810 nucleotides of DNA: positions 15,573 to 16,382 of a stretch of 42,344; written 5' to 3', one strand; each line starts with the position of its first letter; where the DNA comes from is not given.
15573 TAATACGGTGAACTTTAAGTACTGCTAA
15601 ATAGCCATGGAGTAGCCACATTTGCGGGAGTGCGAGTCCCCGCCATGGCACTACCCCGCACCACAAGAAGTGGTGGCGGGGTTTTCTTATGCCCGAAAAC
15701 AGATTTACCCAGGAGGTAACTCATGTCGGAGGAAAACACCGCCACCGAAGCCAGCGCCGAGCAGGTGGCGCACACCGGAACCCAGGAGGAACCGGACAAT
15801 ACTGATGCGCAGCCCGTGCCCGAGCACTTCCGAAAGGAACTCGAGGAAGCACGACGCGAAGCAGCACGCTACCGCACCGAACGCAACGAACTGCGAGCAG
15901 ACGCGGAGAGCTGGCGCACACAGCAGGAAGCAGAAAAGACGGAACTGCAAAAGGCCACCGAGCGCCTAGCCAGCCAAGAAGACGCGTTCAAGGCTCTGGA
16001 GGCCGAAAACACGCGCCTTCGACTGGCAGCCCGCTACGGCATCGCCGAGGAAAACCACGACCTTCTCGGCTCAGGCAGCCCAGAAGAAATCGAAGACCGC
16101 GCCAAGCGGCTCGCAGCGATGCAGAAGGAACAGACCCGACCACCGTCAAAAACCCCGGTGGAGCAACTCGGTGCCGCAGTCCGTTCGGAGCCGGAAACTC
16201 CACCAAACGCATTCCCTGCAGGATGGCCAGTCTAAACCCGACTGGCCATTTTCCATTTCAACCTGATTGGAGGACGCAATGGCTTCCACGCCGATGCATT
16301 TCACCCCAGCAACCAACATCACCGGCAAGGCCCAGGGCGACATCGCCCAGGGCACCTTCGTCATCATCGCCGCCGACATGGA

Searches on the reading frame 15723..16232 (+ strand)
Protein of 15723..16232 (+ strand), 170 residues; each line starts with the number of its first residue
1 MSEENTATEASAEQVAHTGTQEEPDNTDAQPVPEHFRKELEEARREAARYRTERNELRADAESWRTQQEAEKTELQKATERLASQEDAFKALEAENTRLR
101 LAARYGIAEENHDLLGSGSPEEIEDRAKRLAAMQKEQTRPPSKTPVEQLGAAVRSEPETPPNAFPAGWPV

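Call 79: search_protein_families(library=pfam, proteins=[window:15723-16232:+], max_evalue=0.01)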
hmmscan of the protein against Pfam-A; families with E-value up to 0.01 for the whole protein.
window:15723-16232:+ (170 aa): 1 family
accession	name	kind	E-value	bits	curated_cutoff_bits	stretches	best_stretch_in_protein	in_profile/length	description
PF05701.16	WEMBL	-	0.00079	18.7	35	1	8-100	270-362/562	Weak chloroplast movement under blue light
